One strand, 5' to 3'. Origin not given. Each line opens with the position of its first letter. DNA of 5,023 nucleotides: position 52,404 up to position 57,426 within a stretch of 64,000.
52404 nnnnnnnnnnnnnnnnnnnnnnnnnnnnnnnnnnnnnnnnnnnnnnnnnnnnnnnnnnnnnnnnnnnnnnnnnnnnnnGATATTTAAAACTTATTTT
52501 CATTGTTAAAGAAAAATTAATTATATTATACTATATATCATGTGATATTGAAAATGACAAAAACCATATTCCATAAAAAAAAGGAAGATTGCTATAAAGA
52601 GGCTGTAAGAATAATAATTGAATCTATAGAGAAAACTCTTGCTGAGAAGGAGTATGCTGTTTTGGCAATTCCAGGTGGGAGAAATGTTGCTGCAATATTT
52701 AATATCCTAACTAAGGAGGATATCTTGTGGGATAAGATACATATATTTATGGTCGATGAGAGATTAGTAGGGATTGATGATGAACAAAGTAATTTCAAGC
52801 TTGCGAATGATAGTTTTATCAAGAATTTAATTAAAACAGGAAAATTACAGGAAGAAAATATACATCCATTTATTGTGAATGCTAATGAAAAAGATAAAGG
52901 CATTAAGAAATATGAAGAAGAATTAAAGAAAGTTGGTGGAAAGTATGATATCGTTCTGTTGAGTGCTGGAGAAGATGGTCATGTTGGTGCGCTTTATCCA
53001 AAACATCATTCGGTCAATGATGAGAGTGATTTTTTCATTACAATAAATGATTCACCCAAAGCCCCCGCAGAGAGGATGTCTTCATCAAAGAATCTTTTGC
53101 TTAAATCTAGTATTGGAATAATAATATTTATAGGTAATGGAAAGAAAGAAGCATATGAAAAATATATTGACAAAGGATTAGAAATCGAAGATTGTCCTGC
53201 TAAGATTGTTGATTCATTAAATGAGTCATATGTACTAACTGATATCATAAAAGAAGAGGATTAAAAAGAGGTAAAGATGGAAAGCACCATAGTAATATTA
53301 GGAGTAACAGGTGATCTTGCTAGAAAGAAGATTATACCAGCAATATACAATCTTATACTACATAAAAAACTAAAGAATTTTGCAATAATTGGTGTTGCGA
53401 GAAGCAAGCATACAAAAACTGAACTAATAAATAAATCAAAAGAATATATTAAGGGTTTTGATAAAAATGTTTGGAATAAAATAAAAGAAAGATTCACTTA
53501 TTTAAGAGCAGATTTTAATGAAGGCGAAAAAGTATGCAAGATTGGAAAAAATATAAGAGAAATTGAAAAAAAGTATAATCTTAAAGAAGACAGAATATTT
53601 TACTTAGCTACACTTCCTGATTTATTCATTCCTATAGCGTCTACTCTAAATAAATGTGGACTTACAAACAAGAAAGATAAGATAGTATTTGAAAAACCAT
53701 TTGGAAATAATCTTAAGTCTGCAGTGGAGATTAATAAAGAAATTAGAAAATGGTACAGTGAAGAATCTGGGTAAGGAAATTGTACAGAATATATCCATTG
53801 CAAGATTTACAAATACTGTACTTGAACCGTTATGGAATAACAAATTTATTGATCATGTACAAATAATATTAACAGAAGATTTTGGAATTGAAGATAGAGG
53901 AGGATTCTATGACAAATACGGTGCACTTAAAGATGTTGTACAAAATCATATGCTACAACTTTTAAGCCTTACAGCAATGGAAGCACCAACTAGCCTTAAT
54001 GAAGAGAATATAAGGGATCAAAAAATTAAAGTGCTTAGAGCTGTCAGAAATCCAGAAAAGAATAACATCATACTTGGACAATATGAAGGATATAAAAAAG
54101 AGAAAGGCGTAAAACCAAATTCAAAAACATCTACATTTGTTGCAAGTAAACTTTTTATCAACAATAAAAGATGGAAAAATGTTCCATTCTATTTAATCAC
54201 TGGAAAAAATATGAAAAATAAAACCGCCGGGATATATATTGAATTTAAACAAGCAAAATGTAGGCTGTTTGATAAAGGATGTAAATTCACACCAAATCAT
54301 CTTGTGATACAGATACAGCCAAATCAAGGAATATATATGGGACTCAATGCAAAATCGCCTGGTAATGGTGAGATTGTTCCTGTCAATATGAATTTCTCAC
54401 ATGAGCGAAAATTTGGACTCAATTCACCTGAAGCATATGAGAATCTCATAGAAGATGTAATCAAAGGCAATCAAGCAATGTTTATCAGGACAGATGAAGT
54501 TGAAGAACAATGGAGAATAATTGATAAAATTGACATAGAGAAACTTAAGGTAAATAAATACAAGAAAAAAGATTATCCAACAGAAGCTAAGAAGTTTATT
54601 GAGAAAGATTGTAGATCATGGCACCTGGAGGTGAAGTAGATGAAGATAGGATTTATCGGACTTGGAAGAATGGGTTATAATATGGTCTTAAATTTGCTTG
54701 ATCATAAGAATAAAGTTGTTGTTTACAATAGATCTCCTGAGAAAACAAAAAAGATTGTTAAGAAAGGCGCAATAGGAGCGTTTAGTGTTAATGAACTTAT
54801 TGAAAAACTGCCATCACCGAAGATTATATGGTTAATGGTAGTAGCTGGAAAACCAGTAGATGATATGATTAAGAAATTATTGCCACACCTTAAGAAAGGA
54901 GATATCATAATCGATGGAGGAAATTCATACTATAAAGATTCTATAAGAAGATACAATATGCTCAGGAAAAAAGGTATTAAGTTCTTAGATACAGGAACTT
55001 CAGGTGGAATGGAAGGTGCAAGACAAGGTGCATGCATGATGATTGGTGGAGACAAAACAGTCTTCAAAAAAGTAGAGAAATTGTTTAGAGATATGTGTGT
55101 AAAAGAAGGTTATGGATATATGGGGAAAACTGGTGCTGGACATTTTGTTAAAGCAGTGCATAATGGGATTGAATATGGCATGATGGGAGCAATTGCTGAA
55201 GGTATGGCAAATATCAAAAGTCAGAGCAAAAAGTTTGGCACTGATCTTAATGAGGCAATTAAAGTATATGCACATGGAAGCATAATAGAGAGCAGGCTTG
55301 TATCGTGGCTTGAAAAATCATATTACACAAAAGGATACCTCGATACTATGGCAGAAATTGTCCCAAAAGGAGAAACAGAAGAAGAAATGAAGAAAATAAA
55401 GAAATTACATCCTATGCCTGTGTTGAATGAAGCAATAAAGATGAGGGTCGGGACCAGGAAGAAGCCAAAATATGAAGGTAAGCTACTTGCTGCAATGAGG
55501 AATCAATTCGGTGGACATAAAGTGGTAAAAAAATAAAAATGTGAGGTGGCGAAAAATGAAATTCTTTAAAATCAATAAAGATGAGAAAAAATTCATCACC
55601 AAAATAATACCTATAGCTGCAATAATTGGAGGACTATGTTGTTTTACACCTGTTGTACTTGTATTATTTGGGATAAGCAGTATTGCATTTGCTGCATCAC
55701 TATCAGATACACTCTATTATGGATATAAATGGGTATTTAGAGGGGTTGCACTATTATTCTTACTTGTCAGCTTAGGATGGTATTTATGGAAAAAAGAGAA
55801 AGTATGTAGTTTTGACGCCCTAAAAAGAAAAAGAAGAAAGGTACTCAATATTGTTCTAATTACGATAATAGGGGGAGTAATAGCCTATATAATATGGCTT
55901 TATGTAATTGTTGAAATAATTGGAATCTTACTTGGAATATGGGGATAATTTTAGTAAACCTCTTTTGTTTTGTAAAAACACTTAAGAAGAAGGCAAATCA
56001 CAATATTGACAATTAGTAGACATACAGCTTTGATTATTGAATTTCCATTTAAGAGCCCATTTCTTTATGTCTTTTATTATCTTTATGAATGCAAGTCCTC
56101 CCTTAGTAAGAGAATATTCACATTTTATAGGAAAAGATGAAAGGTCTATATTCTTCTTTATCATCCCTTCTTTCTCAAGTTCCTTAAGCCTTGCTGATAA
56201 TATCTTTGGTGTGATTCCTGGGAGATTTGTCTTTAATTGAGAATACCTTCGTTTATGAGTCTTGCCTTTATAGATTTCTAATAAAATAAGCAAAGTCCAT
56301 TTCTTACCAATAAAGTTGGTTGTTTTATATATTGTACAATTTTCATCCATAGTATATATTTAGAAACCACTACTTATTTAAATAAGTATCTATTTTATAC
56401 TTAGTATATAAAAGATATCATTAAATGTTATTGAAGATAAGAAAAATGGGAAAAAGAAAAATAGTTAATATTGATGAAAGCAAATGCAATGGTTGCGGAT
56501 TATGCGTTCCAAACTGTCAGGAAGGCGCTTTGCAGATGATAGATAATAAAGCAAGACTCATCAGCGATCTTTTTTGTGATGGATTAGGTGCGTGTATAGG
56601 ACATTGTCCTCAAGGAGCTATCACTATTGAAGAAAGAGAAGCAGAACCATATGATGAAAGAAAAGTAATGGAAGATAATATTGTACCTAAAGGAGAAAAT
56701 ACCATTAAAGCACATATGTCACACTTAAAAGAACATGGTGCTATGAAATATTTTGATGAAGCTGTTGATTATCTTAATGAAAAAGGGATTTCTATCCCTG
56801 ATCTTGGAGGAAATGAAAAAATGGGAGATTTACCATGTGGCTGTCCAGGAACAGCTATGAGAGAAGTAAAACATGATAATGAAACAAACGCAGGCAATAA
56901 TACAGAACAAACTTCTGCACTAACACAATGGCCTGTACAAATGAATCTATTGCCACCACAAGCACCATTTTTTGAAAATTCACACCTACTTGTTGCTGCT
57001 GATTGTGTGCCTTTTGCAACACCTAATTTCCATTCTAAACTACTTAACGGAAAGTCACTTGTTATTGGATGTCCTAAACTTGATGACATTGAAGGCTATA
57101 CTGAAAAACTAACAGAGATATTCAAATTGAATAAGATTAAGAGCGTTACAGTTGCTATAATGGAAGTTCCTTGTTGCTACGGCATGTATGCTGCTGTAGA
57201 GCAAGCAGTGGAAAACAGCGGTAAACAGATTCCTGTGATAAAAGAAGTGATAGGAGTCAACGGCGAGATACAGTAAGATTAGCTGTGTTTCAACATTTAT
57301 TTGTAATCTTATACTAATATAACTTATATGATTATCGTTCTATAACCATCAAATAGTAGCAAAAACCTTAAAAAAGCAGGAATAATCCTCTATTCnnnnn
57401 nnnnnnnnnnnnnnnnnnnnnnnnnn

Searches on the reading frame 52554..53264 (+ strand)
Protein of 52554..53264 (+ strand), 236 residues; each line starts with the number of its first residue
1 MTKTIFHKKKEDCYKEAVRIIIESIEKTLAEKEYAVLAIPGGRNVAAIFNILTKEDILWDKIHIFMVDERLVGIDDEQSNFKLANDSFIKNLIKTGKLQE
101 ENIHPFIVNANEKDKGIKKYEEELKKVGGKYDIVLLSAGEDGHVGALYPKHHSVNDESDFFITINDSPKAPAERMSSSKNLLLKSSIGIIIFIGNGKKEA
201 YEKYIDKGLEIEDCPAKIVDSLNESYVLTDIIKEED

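Call 80: search_protein_families(library=pfam, max_evalue=0.001, proteins=[window:52554-53264:+])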
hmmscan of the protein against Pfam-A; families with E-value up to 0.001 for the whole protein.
window:52554-53264:+ (236 aa): 1 family
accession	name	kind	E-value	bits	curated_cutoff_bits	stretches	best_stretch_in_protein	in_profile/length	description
PF01182.26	Glucosamine_iso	-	7.4e-45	154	27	1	9-221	2-218/225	Glucosamine-6-phosphate isomerases/6-phosphogluconolactonase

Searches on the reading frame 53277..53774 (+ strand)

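Call 80: search_protein_families(library=pfam, max_evalue=0.001, proteins=[window:53277-53774:+])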
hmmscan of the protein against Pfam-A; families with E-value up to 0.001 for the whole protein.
window:53277-53774:+ (165 aa): 1 family
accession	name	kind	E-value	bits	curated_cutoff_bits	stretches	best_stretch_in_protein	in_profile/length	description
PF00479.28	G6PD_N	-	4e-40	138.8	22.1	1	6-163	1-167/183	Glucose-6-phosphate dehydrogenase, NAD binding domain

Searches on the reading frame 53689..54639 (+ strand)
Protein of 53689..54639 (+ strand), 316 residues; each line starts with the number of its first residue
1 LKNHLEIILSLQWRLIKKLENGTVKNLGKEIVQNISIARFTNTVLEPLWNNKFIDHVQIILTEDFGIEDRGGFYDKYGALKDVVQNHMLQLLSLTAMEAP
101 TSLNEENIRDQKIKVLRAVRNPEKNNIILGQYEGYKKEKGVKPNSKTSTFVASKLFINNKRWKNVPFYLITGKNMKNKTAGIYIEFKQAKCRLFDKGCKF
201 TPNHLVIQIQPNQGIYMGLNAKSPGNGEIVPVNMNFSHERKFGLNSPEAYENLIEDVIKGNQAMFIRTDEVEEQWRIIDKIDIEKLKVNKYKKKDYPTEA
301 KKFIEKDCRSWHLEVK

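Call 39: search_protein_families(library=pfam, max_evalue=0.01, proteins=[window:53689-54639:+])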
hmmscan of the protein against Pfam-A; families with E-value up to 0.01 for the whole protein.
window:53689-54639:+ (316 aa): 1 family
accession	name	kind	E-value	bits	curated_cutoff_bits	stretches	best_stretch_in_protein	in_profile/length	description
PF02781.21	G6PD_C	-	9.2e-102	340.5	27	1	38-312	3-296/296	Glucose-6-phosphate dehydrogenase, C-terminal domain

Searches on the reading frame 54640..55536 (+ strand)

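Call 39: search_protein_families(library=pfam, max_evalue=0.01, proteins=[window:54640-55536:+])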
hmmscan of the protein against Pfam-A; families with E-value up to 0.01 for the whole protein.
window:54640-55536:+ (298 aa): 7 families
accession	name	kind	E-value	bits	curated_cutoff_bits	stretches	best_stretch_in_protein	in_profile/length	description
PF03446.21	NAD_binding_2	-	3.2e-49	167.5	21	1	2-153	1-153/161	NAD binding domain of 6-phosphogluconate dehydrogenase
PF00393.24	6PGD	-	2e-13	50.8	27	2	167-189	1-23/290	6-phosphogluconate dehydrogenase, C-terminal domain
PF03807.23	F420_oxidored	-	3.2e-08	34.5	21.6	1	2-93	1-91/94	NADP oxidoreductase coenzyme F420-dependent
PF01488.26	Shikimate_DH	-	1.1e-05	25.9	24.3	1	2-73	14-89/138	Shikimate / quinate 5-dehydrogenase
PF02826.25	2-Hacid_dh_C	-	0.00019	21.3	25.1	1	2-95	38-128/178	D-isomer specific 2-hydroxyacid dehydrogenase, NAD binding domain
PF03435.24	Sacchrp_dh_NADP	-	0.0039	18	25.1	0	3-61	1-47/129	Saccharopine dehydrogenase NADP binding domain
PF01408.29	GFO_IDH_MocA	-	0.0041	18.2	24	1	1-83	1-85/120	Oxidoreductase family, NAD-binding Rossmann fold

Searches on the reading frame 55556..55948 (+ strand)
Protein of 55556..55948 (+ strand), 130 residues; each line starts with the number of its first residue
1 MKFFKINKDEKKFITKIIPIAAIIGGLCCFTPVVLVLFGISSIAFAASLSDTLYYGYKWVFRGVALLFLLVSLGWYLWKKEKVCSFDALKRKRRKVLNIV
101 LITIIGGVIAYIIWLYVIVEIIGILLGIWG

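Call 80: search_protein_families(library=pfam, max_evalue=0.001, proteins=[window:55556-55948:+])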
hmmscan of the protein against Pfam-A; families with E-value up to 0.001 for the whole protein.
window:55556-55948:+ (130 aa): 1 family
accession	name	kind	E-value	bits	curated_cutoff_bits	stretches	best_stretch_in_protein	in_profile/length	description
PF02411.20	MerT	-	3e-05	24.4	32.9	1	20-112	16-111/116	MerT mercuric transport protein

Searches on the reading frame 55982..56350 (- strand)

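Call 80: search_protein_families(library=pfam, max_evalue=0.001, proteins=[window:55982-56350:-])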
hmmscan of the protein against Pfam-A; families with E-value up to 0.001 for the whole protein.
window:55982-56350:- (122 aa): 1 family
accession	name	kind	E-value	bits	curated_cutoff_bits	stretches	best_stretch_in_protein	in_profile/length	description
PF01638.23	HxlR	-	4.2e-23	81.5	20.8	1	14-103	2-87/91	HxlR-like helix-turn-helix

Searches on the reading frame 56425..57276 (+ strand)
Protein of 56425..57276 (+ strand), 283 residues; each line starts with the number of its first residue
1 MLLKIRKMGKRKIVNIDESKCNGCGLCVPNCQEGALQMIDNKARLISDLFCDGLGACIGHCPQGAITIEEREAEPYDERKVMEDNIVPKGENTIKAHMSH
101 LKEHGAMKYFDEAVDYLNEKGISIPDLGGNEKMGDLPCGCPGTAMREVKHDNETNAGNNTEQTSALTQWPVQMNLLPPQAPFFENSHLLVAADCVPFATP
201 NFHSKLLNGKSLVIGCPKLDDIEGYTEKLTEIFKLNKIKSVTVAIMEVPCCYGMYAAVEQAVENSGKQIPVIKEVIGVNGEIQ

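Call 39: search_protein_families(library=pfam, max_evalue=0.01, proteins=[window:56425-57276:+])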
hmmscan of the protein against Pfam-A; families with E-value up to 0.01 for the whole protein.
window:56425-57276:+ (283 aa): 10 families
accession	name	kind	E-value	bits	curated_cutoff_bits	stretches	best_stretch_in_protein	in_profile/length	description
PF00037.32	Fer4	-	4.6e-11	42.5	21.1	2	15-36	2-23/24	4Fe-4S binding domain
PF12838.12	Fer4_7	-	6.3e-09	36.6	27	1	10-35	27-52/52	4Fe-4S dicluster domain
PF13237.11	Fer4_10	-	6.8e-08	32.8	25.5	1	14-62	2-53/53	4Fe-4S dicluster domain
PF13187.11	Fer4_9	-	3.1e-06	27.5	27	1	20-66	1-52/52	4Fe-4S dicluster domain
PF12837.12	Fer4_6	-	4.4e-06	26.8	25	1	13-36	1-24/24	4Fe-4S binding domain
PF14697.11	Fer4_21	-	7.6e-06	26.4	35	1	15-67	2-58/59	4Fe-4S dicluster domain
PF13484.11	Fer4_16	-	0.00045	21.4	30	0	51-86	2-34/66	4Fe-4S double cluster binding domain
PF12797.12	Fer4_2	-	0.001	19.4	24.5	1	16-31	5-20/22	4Fe-4S binding domain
PF25160.1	LdpA_Fe-S-bd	-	0.0021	18.2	27.6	0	15-39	22-46/49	LdpA Fe-S cluster-binding domain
PF13534.11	Fer4_17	-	0.0066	17.4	22.2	0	20-36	1-17/61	4Fe-4S dicluster domain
